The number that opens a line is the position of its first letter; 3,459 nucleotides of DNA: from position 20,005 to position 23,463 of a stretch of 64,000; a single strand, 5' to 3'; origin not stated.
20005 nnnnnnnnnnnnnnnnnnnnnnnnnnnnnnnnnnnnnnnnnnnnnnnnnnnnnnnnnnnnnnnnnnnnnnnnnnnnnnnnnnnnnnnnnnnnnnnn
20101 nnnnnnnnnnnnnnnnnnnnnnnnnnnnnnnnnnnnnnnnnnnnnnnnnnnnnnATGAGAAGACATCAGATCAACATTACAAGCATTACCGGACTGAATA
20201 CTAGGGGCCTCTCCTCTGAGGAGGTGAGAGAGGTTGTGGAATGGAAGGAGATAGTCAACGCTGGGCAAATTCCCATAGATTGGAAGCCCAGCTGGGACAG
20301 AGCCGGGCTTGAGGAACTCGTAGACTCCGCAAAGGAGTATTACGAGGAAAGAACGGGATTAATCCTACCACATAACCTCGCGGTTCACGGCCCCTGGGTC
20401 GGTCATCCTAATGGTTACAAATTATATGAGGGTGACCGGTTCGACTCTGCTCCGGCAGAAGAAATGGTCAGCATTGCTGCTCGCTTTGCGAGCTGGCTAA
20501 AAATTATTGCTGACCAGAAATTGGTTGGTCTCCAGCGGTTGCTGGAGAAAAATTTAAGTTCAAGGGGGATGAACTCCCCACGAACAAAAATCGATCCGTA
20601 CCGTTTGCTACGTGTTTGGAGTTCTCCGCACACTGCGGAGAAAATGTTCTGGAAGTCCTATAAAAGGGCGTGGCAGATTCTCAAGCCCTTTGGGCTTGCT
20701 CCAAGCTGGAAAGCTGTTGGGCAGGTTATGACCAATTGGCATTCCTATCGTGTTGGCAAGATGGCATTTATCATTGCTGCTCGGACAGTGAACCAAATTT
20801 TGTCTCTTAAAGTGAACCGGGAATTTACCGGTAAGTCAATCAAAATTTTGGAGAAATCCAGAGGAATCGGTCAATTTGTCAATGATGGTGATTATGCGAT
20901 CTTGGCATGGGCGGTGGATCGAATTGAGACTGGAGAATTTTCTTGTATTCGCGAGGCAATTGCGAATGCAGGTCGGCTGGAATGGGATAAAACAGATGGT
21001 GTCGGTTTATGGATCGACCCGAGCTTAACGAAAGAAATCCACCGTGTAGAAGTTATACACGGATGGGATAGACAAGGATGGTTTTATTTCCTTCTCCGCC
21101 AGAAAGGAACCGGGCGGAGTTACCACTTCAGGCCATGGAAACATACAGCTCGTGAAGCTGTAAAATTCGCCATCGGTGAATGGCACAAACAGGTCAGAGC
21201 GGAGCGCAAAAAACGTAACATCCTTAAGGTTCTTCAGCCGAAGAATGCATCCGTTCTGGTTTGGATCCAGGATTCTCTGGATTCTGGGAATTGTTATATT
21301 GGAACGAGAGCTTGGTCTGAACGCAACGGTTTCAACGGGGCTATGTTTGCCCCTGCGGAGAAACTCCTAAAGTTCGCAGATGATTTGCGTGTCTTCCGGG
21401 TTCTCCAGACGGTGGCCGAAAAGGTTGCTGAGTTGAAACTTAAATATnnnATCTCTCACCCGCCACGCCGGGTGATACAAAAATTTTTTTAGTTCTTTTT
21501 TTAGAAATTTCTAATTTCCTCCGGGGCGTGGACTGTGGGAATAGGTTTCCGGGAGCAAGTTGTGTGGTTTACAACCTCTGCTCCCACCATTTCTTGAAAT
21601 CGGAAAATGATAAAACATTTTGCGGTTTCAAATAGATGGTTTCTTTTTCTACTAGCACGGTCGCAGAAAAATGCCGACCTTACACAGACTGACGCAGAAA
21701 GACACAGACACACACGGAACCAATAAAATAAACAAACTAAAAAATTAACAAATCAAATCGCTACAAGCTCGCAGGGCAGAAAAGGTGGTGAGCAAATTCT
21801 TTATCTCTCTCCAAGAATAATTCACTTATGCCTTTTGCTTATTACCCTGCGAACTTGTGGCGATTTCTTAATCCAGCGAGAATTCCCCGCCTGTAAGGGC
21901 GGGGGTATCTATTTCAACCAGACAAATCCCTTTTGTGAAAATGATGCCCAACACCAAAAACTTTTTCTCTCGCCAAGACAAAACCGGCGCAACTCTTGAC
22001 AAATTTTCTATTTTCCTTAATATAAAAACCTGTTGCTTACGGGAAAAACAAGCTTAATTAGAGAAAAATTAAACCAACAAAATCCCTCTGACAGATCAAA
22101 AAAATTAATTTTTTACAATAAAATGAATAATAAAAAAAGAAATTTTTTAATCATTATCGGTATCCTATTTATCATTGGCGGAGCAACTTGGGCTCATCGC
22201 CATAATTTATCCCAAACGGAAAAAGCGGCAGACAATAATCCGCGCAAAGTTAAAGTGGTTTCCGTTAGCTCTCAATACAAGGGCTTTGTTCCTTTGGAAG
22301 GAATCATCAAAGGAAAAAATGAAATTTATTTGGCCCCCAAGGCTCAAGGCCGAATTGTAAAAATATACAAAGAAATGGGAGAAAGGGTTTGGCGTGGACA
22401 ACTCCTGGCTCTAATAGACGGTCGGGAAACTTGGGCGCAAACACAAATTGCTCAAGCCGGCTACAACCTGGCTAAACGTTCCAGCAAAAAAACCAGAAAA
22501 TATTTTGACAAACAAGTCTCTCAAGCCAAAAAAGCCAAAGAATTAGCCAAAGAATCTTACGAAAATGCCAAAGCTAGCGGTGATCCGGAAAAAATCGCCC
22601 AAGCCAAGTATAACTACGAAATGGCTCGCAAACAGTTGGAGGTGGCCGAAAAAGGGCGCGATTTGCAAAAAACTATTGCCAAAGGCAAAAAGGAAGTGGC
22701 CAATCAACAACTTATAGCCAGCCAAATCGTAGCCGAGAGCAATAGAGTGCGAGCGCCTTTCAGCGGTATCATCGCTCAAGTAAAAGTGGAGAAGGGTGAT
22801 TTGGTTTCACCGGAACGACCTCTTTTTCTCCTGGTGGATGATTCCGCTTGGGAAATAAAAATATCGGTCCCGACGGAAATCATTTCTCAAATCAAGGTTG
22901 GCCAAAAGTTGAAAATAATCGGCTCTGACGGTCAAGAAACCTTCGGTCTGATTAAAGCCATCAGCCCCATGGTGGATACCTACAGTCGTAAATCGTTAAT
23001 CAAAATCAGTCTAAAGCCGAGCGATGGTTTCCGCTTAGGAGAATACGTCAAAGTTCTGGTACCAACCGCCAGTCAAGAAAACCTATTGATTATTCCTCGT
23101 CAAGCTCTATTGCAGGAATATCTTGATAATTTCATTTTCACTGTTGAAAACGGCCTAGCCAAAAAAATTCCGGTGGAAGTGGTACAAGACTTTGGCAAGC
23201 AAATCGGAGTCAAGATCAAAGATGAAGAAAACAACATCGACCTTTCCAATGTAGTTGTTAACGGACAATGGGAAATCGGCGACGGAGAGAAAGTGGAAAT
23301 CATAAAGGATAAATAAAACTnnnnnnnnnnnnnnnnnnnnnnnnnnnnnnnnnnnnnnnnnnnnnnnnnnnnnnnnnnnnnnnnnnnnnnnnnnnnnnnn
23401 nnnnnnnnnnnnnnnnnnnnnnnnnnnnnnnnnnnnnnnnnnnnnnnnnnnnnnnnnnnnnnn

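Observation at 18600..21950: GC-rich ORFan with a long non-coding leader, tandem consensus promoters, flanking CGCAGA-type direct repeats and a solo IS-end hairpin: candidate foreign module of unknown function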

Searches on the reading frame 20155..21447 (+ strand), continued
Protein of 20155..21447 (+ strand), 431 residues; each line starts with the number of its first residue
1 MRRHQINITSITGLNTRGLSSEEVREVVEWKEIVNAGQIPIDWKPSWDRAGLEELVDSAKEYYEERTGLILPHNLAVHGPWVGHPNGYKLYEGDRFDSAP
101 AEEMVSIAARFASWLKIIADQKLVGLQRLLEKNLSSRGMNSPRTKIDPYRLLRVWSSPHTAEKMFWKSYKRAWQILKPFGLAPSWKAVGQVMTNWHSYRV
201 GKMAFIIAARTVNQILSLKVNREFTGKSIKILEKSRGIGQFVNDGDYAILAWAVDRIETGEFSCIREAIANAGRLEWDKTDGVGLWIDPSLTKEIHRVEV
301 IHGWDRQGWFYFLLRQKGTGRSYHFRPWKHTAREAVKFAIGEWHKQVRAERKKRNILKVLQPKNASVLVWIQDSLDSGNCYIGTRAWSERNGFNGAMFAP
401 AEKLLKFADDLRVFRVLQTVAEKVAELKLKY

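Call 99: search_protein_families(library=pfam, proteins=[L016:13308-13853:+, L016:13850-14185:+, L016:11666-12070:+, L014:13597-14235:+, L014:14703-15227:+, L014:15944-16756:+, L014:12771-13115:+], max_evalue=0.05)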
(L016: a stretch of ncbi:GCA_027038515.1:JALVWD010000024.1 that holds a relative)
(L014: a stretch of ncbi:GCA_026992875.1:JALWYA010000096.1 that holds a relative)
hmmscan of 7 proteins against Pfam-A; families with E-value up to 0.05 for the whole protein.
L016:13308-13853:+ (182 aa): 0 families

L016:13850-14185:+ (112 aa): 0 families

L016:11666-12070:+ (135 aa): 0 families

L014:13597-14235:+ (213 aa): 3 families
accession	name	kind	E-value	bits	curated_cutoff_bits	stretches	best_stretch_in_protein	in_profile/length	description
PF06512.18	Na_trans_assoc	-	0.0097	16.7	35.6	1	52-140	92-182/200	Sodium ion transport-associated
PF01818.22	Translat_reg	-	0.02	15.2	25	0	38-91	58-112/122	Bacteriophage translational regulator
PF01351.25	RNase_HII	-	0.043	14.1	25.8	0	167-194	34-62/199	Ribonuclease HII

L014:14703-15227:+ (175 aa): 1 family
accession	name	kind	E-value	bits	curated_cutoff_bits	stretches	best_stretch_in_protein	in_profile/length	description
PF11539.13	DUF3228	-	1.6e-11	44.5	25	1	65-174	76-194/194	Protein of unknown function (DUF3228)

L014:15944-16756:+ (271 aa): 0 families

L014:12771-13115:+ (115 aa): 0 families

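Call 112: search_protein_families(library=pfam, alignment_id=A4, max_evalue=0.5)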
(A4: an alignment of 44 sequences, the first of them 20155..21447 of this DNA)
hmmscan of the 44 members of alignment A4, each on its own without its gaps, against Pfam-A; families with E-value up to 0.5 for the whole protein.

A. member 1, window:20155-21447:+ (431 aa): 0 families

B. families by the number of members that match (of 44 scanned): 17 families
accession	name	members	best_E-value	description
PF15876.10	DUF4732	2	0.038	Domain of unknown function (DUF4732)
PF22042.2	EF-G_D2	1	0.011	Elongation factor G domain 2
PF01115.22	F_actin_cap_B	1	0.055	F-actin capping protein, beta subunit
PF04399.18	Glutaredoxin2_C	1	0.068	Glutaredoxin 2, C terminal domain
PF10607.14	CTLH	1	0.08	CTLH/CRA C-terminal to LisH motif domain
PF02961.22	SAM_BAF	1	0.084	Barrier to autointegration factor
PF10929.13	DUF2811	1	0.086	Protein of unknown function (DUF2811)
PF12867.12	DinB_2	1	0.091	DinB superfamily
PF15667.11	CMIP6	1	0.11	Ciliary microtubule inner protein 6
PF16327.10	CcmF_C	1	0.11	Cytochrome c-type biogenesis protein CcmF C-terminal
PF04832.17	SOUL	1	0.11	SOUL heme-binding protein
PF11066.14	DUF2867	1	0.13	Protein of unknown function (DUF2867)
PF04985.20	Phage_tube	1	0.13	Phage tail tube protein FII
PF05191.20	ADK_lid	1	0.17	Adenylate kinase, active site lid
PF08445.16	FR47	1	0.18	FR47-like protein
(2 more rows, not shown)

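Call 113: search_protein_families(library=phrogs, alignment_id=A4, max_evalue=0.1)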
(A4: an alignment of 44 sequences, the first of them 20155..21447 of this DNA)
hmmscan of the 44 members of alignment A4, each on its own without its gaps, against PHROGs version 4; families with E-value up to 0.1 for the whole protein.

A. member 1, window:20155-21447:+ (431 aa): 2 families
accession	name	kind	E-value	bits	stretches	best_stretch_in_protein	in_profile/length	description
phrog_16510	-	unknown function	0.052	14.7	0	188-253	67-130/145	-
phrog_1196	-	tail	0.083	14.1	0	346-393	38-85/128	tail assembly chaperone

B. families by the number of members that match (of 44 scanned): 14 families
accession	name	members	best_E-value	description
phrog_1196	-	15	2.4e-05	tail assembly chaperone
phrog_14131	-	1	0.00058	DNA binding protein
phrog_19750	-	1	0.0075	-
phrog_6389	-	1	0.0099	-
phrog_32200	-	1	0.023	-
phrog_28607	-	1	0.024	-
phrog_35899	-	1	0.031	-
phrog_27449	-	1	0.036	-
phrog_16510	-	1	0.052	-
phrog_10383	-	1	0.055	-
phrog_4961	-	1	0.056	-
phrog_28575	-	1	0.07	-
phrog_6904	-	1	0.086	-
phrog_22670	-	1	0.093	-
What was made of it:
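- On Known protein families (Pfam, NCBIfam, PADLOC, PDB): The only lead is phrog_1196, hit by 15 of 44 members in the C-terminal GNCxxGT region, best E 2.4e-5 (call 113).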

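Call 120: find_related_loci(query=L016:13308-13853:+, collection=viral_contigs, flank=5000)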
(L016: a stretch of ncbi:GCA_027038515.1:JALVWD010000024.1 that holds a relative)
Query L016:13308-13853:+ (182 aa) in viral_contigs; peptide patterns used: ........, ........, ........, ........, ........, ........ (x = any residue, [..] = any of these).
5 stretches matched a pattern, but none encodes a relative of the query by tblastn (E <= 1e-3).

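Call 121: find_related_loci(query=L010:5790-6440:+, collection=viral_contigs, flank=5000)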
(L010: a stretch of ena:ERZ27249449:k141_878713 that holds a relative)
Query L010:5790-6440:+ (217 aa) in viral_contigs; peptide patterns used: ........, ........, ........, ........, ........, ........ (x = any residue, [..] = any of these).
3 stretches matched a pattern, but none encodes a relative of the query by tblastn (E <= 1e-3).

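Call 122: search_protein_families(library=pfam, proteins=[L001:12012-12425:+, L010:5790-6440:+, L002:6157-6594:+], max_evalue=0.01)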
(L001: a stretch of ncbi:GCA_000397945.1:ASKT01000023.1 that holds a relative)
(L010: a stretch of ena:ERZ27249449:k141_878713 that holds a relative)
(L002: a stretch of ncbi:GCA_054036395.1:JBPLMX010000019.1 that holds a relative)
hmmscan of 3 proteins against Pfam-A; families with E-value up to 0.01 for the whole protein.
L001:12012-12425:+ (138 aa): 0 families

L010:5790-6440:+ (217 aa): 0 families

L002:6157-6594:+ (146 aa): 0 families

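Call 125: find_homologous_proteins(query=A10, max_evalue=0.001)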
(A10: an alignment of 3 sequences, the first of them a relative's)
Query A10 (3 sequences) (182 aa, profile of the alignment): 105 proteins with E <= 0.001 among 2693 candidates.
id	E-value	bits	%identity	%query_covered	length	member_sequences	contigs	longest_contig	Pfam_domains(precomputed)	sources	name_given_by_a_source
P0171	5.1e-94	332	35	92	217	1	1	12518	-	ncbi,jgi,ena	ncbi:MAG: hypothetical protein WCV41_02630 [Patescibacteria group bacterium]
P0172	2.7e-86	307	100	100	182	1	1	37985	-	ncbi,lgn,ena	-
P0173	2.7e-70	254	80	95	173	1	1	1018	-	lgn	-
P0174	1.5e-68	249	78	95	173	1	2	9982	-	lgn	-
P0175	6.5e-66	240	76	95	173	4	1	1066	-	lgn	-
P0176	6.5e-66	240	76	95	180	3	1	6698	-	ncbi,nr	ncbi:MAG TPA: hypothetical protein VJB39_02480 [Patescibacteria group bacterium]|nr:hypothetical pro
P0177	8.6e-66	240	75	95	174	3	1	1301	-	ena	-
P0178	1.6e-64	236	70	95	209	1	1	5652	-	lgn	-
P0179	6.1e-64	234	69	95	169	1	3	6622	-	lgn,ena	-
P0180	2.0e-63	232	67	95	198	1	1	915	-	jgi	-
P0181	3.4e-63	231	55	87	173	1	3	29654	-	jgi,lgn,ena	-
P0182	6.8e-63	230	70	95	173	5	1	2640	-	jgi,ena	-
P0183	8.2e-63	230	70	95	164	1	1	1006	-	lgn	-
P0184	3.8e-62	228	69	95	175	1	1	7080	-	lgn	-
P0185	1.7e-61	226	69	95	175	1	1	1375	-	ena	-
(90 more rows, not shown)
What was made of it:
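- The 182-aa family has 105 Patescibacteria-type relatives (call 125).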

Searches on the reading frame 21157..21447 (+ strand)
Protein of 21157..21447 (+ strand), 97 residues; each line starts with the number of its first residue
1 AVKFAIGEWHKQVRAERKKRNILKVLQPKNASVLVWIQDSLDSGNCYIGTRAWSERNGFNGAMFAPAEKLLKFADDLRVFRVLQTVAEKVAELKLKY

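Call 114: search_dna_similar(query=window:21157-21447:+, collection=phages, mode=protein, max_evalue=1, max_rows=15)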
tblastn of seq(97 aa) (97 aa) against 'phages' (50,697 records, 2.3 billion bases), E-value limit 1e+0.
Records with a match: 2; places in all: 2; records where one place covers at least 80% of the query: 0.
Best place of each record, by identity: <60% 2.
By first word of the organism name: Oenococcus 1; Phage 1.
By host as written in the record: Oenococcus oeni IOEBS277 1; - 1.
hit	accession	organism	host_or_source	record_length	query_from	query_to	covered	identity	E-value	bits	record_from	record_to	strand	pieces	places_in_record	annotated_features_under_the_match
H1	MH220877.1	Oenococcus phage phiOE33PA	Oenococcus oeni IOEBS277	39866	59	97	40%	41.0%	3e-1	35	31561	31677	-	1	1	NTP-binding protein | radD: RadD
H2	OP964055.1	Phage CRBO14223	wine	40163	59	97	40%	41.0%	5e-1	34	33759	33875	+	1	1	record has no annotation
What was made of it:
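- Tried and rejected: tblastn of the C-terminal domain against phage genomes: only E about 0.3 (call 114).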

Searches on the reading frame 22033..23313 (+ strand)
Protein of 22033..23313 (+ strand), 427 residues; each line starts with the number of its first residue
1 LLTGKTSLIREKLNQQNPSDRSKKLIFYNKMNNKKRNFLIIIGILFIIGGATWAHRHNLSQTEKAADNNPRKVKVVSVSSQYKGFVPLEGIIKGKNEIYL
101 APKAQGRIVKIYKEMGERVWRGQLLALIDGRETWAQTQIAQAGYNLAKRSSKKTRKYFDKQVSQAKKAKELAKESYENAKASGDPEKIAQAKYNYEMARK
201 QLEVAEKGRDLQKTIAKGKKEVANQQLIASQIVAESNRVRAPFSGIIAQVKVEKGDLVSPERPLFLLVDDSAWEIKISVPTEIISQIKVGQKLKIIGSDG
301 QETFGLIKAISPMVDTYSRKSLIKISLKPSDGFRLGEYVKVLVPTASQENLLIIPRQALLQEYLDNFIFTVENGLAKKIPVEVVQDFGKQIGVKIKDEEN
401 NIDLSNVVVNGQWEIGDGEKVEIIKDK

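Call 7: search_protein_families(library=pfam, proteins=[window:22033-23313:+], max_evalue=1)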
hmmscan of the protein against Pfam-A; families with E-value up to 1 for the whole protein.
window:22033-23313:+ (427 aa): 5 families
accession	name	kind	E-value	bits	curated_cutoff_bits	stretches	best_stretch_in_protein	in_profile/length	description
PF13437.12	HlyD_3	-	9.8e-15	55.6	22.2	1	239-330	2-96/106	HlyD family secretion protein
PF16576.10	HlyD_D23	-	2e-14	53.8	30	1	99-329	21-203/214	Barrel-sandwich domain of CusB or HlyD membrane-fusion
PF00364.28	Biotin_lipoyl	-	4.5e-06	26.8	22.1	1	236-266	42-72/73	Biotin-requiring enzyme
PF13533.13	Biotin_lipoyl_2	-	7.2e-06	26.2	29.8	1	239-259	3-23/32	Biotin-lipoyl like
PF00401.25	ATP-synt_DE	-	0.66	10.6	24.6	0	163-206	6-47/47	ATP synthase, Delta/Epsilon chain, long alpha-helix domain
